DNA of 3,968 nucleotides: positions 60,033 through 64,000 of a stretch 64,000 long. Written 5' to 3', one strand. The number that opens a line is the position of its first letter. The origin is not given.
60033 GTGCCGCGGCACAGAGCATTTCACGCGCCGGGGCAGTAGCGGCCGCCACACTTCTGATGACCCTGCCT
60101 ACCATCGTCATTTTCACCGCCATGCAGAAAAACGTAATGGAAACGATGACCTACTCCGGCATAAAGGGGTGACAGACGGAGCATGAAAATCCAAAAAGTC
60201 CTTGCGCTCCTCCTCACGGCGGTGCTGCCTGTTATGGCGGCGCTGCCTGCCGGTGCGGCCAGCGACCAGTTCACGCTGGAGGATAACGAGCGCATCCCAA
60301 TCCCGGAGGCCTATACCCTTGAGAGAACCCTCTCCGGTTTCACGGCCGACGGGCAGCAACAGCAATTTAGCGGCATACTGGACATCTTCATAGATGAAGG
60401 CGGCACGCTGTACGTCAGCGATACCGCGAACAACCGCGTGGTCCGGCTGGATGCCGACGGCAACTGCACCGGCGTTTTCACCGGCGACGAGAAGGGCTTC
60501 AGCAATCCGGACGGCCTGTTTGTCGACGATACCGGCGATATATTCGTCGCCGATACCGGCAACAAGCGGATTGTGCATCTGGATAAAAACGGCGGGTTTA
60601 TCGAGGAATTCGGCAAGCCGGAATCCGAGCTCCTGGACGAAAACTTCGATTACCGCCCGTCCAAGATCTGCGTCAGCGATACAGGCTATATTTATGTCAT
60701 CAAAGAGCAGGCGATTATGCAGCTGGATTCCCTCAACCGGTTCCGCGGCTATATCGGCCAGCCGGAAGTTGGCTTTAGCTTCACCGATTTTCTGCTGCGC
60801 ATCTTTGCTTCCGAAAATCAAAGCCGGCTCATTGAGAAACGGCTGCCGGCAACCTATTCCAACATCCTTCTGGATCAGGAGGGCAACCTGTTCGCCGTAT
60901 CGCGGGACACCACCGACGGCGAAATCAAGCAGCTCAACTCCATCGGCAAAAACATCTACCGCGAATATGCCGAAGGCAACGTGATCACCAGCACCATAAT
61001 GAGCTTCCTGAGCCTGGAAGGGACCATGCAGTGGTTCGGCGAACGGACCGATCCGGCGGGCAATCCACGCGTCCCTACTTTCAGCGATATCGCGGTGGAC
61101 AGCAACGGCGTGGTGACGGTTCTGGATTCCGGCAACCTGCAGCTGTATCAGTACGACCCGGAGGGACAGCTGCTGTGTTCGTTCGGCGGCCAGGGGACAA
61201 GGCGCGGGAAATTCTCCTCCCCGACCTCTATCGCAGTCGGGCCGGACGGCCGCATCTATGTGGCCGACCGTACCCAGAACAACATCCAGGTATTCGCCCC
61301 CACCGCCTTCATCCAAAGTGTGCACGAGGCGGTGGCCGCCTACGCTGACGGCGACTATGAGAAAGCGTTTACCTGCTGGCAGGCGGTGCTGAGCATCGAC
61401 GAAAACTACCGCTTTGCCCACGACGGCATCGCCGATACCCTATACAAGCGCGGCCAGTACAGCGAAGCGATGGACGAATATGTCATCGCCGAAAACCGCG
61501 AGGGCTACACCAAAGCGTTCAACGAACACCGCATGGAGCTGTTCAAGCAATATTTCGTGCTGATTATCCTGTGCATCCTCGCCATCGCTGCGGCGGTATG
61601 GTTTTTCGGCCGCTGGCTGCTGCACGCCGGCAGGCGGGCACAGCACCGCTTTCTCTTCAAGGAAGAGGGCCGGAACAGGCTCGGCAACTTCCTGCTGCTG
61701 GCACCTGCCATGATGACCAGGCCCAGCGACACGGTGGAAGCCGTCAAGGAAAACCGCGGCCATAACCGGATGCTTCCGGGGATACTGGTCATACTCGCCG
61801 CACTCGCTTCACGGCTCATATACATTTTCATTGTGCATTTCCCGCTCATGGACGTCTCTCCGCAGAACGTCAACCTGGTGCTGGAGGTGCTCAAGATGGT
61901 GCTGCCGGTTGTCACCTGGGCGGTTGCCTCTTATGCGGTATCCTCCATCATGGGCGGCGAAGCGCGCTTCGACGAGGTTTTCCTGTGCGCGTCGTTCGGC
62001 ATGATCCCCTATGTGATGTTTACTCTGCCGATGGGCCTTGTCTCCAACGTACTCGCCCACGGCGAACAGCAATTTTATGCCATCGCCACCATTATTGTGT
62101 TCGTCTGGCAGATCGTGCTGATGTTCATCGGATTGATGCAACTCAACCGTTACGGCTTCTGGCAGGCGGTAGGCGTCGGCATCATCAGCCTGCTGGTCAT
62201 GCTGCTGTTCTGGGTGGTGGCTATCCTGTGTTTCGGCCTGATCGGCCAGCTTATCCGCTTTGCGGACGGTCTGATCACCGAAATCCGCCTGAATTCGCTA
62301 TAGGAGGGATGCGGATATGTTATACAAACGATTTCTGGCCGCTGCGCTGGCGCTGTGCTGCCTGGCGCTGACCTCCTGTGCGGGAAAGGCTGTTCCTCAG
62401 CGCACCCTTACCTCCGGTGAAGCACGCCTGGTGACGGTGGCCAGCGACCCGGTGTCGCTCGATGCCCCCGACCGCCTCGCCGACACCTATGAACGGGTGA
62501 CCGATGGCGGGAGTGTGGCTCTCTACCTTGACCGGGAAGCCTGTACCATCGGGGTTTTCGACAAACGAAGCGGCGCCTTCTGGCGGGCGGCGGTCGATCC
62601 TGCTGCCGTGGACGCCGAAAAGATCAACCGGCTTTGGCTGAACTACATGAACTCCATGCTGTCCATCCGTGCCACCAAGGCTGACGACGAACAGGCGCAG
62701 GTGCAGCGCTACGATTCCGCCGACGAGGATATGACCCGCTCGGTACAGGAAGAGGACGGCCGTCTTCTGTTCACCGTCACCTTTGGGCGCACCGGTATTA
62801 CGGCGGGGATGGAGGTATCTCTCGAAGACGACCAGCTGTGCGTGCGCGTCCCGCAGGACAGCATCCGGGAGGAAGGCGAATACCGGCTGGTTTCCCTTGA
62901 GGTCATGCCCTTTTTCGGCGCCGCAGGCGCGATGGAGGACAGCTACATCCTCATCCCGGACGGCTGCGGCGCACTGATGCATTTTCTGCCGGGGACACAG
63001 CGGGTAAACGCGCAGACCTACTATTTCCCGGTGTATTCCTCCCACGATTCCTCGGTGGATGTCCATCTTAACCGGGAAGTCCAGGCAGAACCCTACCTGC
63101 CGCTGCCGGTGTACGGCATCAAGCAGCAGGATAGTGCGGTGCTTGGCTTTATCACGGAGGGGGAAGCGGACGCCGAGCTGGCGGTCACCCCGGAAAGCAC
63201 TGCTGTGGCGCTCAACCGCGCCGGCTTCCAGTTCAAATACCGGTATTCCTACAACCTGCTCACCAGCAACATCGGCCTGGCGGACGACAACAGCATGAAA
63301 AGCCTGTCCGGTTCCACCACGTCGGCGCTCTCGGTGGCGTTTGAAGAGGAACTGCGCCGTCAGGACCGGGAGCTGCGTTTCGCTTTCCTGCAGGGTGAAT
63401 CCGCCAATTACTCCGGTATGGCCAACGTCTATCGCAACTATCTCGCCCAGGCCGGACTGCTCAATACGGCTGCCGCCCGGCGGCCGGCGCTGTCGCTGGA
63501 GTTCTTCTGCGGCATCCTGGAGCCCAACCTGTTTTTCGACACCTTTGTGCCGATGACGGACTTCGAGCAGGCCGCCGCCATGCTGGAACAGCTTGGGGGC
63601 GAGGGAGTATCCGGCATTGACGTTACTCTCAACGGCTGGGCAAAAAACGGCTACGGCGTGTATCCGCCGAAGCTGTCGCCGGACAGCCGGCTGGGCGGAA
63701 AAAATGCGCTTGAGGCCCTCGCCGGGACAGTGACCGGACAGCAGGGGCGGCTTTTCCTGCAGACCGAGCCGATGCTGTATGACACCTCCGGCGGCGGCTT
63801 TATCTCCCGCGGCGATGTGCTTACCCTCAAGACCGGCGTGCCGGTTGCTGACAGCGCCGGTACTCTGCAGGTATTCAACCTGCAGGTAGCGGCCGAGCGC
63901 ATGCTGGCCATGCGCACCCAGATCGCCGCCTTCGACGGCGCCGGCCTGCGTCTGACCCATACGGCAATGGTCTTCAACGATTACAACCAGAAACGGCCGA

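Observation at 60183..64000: Second, diverged copy of the NHL-Yip1 / DUF5696-like pair in the same order after another LplBC-type permease pair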

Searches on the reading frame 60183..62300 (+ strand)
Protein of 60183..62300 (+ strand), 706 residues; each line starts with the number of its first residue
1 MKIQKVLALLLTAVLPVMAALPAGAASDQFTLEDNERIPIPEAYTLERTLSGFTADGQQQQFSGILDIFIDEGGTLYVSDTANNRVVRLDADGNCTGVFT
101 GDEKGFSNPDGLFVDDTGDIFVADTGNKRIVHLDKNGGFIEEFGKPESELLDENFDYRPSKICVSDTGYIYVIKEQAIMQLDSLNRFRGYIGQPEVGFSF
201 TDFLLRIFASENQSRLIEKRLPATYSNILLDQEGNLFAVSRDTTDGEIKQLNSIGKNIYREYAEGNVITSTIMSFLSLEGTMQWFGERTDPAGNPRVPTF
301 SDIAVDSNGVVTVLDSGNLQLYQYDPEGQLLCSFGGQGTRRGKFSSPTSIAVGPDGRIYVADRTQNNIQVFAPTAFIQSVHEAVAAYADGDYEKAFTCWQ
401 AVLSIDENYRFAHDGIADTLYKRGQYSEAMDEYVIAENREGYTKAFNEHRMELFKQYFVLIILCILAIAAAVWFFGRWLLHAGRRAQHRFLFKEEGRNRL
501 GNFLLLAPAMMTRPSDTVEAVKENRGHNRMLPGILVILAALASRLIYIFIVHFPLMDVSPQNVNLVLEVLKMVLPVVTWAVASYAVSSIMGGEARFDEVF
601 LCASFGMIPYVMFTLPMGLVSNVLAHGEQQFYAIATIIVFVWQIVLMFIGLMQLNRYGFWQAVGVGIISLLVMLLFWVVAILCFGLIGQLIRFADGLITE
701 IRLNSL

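Call 15: search_protein_families(library=pfam, proteins=[window:60183-62300:+], max_evalue=0.01)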
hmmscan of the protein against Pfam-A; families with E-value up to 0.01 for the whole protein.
window:60183-62300:+ (706 aa): 11 families
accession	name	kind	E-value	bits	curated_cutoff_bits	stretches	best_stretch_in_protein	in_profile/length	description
PF01436.27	NHL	-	2e-21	75.3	20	2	344-371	1-28/28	NHL repeat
PF04893.22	Yip1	-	1.3e-12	48.3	28.6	1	510-679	3-172/173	Yip1 domain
PF08450.18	SGL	-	2.2e-09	37.7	26.3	1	72-146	144-223/246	SMP-30/Gluconolactonase/LRE-like region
PF25021.1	TEN_NHL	-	6.6e-08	32.4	27.1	0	340-368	325-353/357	Teneurin NHL domain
PF07719.23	TPR_2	-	3.1e-06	27.3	27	0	382-409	7-34/34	Tetratricopeptide repeat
PF13449.12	Phytase-like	-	5.1e-05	23.8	27.6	0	104-154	61-115/284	Esterase-like activity of phytase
PF13414.12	TPR_11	-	0.00012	22.1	26.8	0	387-409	5-27/42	TPR repeat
PF24684.1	Vgb_lyase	-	0.00029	20.2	50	0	64-147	56-136/290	Virginiamycin B lyase family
PF00515.34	TPR_1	-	0.0018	18.4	27.8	0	383-409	8-34/34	Tetratricopeptide repeat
PF13424.12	TPR_12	-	0.0037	17.9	30.1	1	383-436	10-64/77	Tetratricopeptide repeat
PF02393.21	US22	-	0.0044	17.5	35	0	58-89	75-105/124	US22 like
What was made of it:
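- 60183..62303 (+): Right module, NHL beta-propeller / TPR / Yip1 membrane protein (706 aa): the first gene of the finding. Pfam NHL 75 bits, Yip1 48 bits, TPR_2 (call 15).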

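Call 23: search_solved_structures(query=window:60183-62300:+, max_evalue=1)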
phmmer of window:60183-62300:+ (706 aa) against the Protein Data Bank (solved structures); distinct sequences matched with E-value up to 1: 90 (the best 60 are shown).
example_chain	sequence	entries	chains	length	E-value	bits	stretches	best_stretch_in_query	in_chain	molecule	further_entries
3wwa_A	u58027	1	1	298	9.6e-43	149.5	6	68-134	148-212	Pizza7H protein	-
7qrx_A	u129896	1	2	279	2.7e-32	115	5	304-376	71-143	E3 ubiquitin-protein ligase TRIM71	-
9jur_A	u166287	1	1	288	2.9e-32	114.9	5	303-371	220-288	E3 ubiquitin-protein ligase TRIM71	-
8j72_A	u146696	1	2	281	1e-31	113.1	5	291-371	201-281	E3 ubiquitin-protein ligase TRIM71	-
6i3a_A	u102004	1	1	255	3.2e-31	111.4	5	68-134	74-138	v22Pizza6-AYW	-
6d69_A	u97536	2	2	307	3.4e-30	108.1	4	303-373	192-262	NHL Repeat Region of D. melanogaster Thin | Thin, isoform D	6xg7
7zph_A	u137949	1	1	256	3.5e-30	108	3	68-134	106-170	Pizza6-TNK-RSH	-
7zpz_A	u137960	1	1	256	5.1e-30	107.5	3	68-134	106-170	Pizza6-TSR-TSH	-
7zpw_A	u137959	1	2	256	5.3e-30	107.4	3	68-134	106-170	Pizza6-TSK-TSH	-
7zq2_A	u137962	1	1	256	9.3e-30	106.6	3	68-134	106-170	Pizza6-RSH-TSH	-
6qsd_A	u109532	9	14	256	9.4e-30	106.6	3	68-134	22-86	Pizza6S | Pizza6-S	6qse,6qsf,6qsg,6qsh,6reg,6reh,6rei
7zqg_A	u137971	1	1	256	9.8e-30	106.5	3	68-134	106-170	Pizza6-KSH-TSH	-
3ww9_A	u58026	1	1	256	1.4e-29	106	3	68-134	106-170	pizza6 protein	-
6rej_A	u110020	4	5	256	1.5e-29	105.9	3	68-134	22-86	Pizza6-SH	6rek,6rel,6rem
7zcj_A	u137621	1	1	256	2.3e-29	105.3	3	68-134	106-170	Pizza6-TNH-TSH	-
1rwi_B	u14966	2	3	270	8.4e-22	80.3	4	68-135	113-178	Serine/threonine-protein kinase pknD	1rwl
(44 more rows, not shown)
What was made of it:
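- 60183..62303 (+): PDB sequence hits to NHL propellers (call 23).
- NHL propellers serve as extracellular sensor domains, for example in PknD (PDB 1rwi, hit in call 23).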

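Call 24: find_encoding_contigs(protein=window:60183-62300:+, flank=10000, max_places=4)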
Protein window:60183-62300:+ (706 aa): 13 contigs read that carry it; 4 places shown.
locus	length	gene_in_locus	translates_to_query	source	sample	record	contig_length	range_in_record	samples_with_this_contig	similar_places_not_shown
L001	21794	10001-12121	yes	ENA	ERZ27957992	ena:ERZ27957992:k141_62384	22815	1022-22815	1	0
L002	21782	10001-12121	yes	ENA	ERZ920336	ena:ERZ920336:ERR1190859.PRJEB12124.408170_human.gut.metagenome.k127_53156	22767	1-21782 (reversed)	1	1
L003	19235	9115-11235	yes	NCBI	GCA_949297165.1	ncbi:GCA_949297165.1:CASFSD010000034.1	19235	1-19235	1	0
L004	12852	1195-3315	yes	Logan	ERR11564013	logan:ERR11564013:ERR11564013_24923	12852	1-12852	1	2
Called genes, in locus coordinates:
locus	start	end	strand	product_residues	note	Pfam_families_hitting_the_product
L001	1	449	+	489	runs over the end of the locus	?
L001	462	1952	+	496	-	-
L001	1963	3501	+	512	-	-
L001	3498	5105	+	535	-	PF01547:SBP_bac_1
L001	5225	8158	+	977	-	PF01547:SBP_bac_1, PF13416:SBP_bac_8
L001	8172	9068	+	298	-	PF00528:BPD_transp_1 (faint)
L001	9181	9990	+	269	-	PF00528:BPD_transp_1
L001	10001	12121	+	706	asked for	PF08450:SGL, PF25021:TEN_NHL (faint), PF01436:NHL (weak), PF07719:TPR_2 (faint), PF04893:Yip1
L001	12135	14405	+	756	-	PF18952:DUF5696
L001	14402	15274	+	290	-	PF00528:BPD_transp_1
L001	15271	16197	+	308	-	PF00528:BPD_transp_1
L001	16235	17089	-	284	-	PF02311:AraC_binding, PF07883:Cupin_2, PF12833:HTH_18, PF00165:HTH_AraC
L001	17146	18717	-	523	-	PF03747:ADP_ribosyl_GH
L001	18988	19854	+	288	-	-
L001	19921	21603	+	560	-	-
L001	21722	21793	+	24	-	?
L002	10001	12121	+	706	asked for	PF08450:SGL, PF25021:TEN_NHL (faint), PF01436:NHL (weak), PF07719:TPR_2 (faint), PF04893:Yip1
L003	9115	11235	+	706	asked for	PF08450:SGL, PF25021:TEN_NHL (faint), PF01436:NHL (weak), PF07719:TPR_2 (faint), PF04893:Yip1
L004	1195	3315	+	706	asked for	PF08450:SGL, PF25021:TEN_NHL (faint), PF01436:NHL (weak), PF07719:TPR_2 (faint), PF04893:Yip1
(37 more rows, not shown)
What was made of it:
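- DUF5696 sits exactly where a solute-binding gene normally sits, directly upstream of and overlapping permeases 3 and 4 (call 24).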

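Call 31: find_homologous_proteins(query=window:60183-62300:+, max_evalue=1e-8)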
Query window:60183-62300:+ (706 aa): 649 proteins with E <= 1e-8 among 8000 candidates; the best 120 are listed.
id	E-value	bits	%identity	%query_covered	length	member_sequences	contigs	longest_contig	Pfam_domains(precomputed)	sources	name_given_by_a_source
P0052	0.0e+0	1599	100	100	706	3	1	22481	PF04893.23,PF01436.28,PF25021.2,PF07719.24,PF08450.19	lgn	-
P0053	6.2e-207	707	48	99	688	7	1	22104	PF04893.23,PF01436.28,PF08450.19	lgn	-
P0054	1.3e-201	690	46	99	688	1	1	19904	PF04893.23,PF00515.35,PF01436.28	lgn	-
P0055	1.9e-198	679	44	96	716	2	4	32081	PF04893.23,PF01436.28,PF08450.19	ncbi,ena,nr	ncbi:MAG TPA: YIP1 family protein [Clostridiales bacterium]|nr:YIP1 family protein [Clostridiales ba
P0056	2.8e-198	679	46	98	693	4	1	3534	PF04893.23,PF01436.28,PF25021.2,PF06739.18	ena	-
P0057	7.0e-196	671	43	100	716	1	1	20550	PF04893.23,PF01436.28,PF25021.2,PF08450.19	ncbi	-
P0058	7.7e-194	664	44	100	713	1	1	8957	PF04893.23,PF13414.13,PF01436.28,PF25021.2,PF08450.19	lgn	-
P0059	7.5e-192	657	43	97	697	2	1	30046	PF04893.23,PF13414.13,PF01436.28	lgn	-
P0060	9.6e-191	654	41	99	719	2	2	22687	PF04893.23,PF01436.28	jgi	-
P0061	7.8e-189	647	42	97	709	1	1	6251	PF14559.13,PF04893.23,PF01436.28,PF07719.24,PF08450.19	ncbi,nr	ncbi:MAG: tetratricopeptide repeat protein [Clostridiales bacterium]|nr:tetratricopeptide repeat pro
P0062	6.5e-187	641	41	99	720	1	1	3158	PF14559.13,PF04893.23,PF01436.28,PF25021.2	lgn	-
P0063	7.4e-187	641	42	99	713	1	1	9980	PF04893.23,PF01436.28,PF25021.2,PF08450.19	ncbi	-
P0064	3.5e-184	632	42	99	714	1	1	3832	PF14559.13,PF04893.23,PF13414.13,PF18975.7,PF01436.28,PF25021.2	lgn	-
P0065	2.5e-179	616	40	99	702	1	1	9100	PF04893.23,PF13414.13,PF00515.35,PF01436.28,PF07719.24,PF08450.19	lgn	-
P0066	1.2e-177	610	42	97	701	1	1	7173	PF04893.23,PF13414.13,PF01436.28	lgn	-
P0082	1.6e-166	574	40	97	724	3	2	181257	PF01436.28,PF25021.2,PF08450.19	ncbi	-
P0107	2.7e-156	540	41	97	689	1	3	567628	PF04893.23,PF01436.28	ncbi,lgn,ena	-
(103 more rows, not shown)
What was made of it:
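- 60183..62303 (+): 649 homologues found (call 31).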

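Call 55: search_protein_families(library=ncbifam, proteins=[window:60183-62300:+], max_evalue=0.001)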
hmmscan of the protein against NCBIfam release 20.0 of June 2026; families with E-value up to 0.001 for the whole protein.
window:60183-62300:+ (706 aa): 4 families
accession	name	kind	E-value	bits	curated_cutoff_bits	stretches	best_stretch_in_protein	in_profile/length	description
NF035926.1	scyF_NHL_VPEP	equivalog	6.3e-25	88.1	350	2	58-148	194-288/376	scytonemin biosynthesis PEP-CTERM protein ScyF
NF033206.1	ScyE_fam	subfamily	2.8e-10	40.2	80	1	301-364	256-321/333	ScyD/ScyE family protein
NF053768.1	CIS12_fam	equivalog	5.4e-06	25.4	860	0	300-375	46-117/715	CIS12 family contractile injection system protein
NF047780.1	LIC12708_fam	subfamily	9.3e-05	21.4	150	0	343-373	118-148/391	LIC_12708 family protein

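Call 61: find_encoding_contigs(protein=P0107, flank=10000, max_places=1)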
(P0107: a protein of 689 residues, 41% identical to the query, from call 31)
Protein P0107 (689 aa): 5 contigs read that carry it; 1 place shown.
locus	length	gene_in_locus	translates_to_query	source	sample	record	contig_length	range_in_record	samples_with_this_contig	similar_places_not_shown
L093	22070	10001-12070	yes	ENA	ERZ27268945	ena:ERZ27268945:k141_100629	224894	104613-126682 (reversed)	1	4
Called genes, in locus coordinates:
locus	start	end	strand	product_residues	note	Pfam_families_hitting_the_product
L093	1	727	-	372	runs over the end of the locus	PF01408:GFO_IDH_MocA, PF22725:GFO_IDH_MocA_C3, PF02894:GFO_IDH_MocA_C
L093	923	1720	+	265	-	PF03372:Exo_endo_phos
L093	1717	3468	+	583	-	PF00672:HAMP, PF06580:His_kinase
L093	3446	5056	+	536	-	PF00072:Response_reg, PF00165:HTH_AraC, PF12833:HTH_18, PF00165:HTH_AraC (weak)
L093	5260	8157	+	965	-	PF01547:SBP_bac_1, PF13416:SBP_bac_8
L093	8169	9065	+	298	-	PF00528:BPD_transp_1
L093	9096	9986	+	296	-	PF00528:BPD_transp_1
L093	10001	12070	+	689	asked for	PF01436:NHL (weak), PF04893:Yip1 (weak)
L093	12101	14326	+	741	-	PF18952:DUF5696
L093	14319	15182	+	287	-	PF00528:BPD_transp_1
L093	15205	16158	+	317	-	PF00528:BPD_transp_1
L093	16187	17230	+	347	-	PF13088:BNR_2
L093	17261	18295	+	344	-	PF13088:BNR_2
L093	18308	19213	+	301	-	PF00701:DHDPS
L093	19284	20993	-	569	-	-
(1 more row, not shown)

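Call 62: find_encoding_contigs(protein=P0082, flank=10000, max_places=1)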
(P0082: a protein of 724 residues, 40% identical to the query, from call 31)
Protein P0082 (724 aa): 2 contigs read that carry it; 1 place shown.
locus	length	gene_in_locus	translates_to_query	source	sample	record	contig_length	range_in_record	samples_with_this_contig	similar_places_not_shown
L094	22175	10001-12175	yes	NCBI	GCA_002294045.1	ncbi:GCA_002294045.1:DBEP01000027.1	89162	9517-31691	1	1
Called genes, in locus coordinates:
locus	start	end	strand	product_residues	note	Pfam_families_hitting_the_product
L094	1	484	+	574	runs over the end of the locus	-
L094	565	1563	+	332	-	PF00528:BPD_transp_1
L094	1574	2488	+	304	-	PF00528:BPD_transp_1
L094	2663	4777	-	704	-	PF12833:HTH_18, PF00165:HTH_AraC (weak)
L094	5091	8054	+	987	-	-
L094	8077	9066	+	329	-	PF00528:BPD_transp_1 (weak)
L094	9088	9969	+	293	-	PF00528:BPD_transp_1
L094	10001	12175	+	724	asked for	PF25021:TEN_NHL (faint), PF01436:NHL (faint), PF08450:SGL (faint)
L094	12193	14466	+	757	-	PF18952:DUF5696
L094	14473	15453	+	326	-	PF00528:BPD_transp_1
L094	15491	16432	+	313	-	PF00528:BPD_transp_1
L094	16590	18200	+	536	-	PF01547:SBP_bac_1 (weak), PF13416:SBP_bac_8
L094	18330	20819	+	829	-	PF18370:RGI_lyase, PF13517:FG-GAP_3 (faint), PF21348:RGL11_C, PF01839:FG-GAP (faint), PF21348:RGL11_C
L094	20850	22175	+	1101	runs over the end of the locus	PF02837:Glyco_hydro_2_N (weak), PF13364:BetaGal_ABD2 (faint), PF00703:Glyco_hydro_2, PF02836:Glyco_hydro_2_C (weak), PF18565:Glyco_hydro2_C5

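Call 86: search_protein_families(library=pfam, proteins=[L001:18988-19851:+, L001:19921-21600:+], max_evalue=1)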
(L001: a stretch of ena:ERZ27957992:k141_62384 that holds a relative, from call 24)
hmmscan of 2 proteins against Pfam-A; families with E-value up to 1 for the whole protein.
L001:18988-19851:+ (288 aa): 3 families
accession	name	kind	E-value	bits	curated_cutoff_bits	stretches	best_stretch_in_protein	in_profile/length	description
PF14303.12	NAM-associated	-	0.028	15.7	27.7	1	143-234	5-78/162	No apical meristem-associated C-terminal domain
PF17870.6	Insulin_TMD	-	0.15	12.6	33.4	1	257-282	14-42/47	Insulin receptor trans-membrane segment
PF19779.4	DUF6264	-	0.25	11.9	31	1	195-268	14-88/183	Family of unknown function (DUF6264)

L001:19921-21600:+ (560 aa): 2 families
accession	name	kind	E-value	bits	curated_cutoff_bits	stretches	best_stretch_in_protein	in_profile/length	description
PF25595.1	Phage_TTP_16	-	0.057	13.7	27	1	423-501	73-149/167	Phage tail tube protein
PF19849.4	DUF6324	-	0.11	12.8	27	0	283-312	28-56/60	Family of unknown function (DUF6324)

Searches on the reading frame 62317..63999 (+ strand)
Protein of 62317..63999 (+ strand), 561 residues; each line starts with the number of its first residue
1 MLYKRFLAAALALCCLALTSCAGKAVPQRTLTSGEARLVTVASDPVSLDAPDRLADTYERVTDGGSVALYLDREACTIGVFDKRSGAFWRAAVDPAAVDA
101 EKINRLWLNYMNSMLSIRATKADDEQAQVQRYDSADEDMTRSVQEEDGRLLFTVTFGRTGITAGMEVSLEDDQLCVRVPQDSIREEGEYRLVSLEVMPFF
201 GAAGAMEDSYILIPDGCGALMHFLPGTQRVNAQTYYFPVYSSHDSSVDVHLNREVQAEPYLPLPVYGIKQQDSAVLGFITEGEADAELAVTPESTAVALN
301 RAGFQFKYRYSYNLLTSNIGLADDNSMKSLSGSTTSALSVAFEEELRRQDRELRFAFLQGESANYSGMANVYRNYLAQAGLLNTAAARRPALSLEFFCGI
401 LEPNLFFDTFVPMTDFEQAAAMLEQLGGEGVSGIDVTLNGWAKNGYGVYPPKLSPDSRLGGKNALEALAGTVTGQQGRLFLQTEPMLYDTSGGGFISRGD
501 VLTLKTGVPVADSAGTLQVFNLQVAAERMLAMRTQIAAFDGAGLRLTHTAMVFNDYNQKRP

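Call 15: search_protein_families(library=pfam, proteins=[window:62317-63999:+], max_evalue=0.01)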
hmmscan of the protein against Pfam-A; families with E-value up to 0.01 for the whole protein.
window:62317-63999:+ (561 aa): 1 family
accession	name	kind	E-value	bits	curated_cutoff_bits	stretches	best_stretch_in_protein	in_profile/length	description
PF18952.6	DUF5696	-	1.7e-80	271.7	25.6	1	146-504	7-355/612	Family of unknown function (DUF5696)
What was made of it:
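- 62317..64000 (+): Right module, DUF5696 protein: the first 561 of 756 aa, running off the window, with lipobox LTSC. Pfam DUF5696, E 1.7e-80 (call 15).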
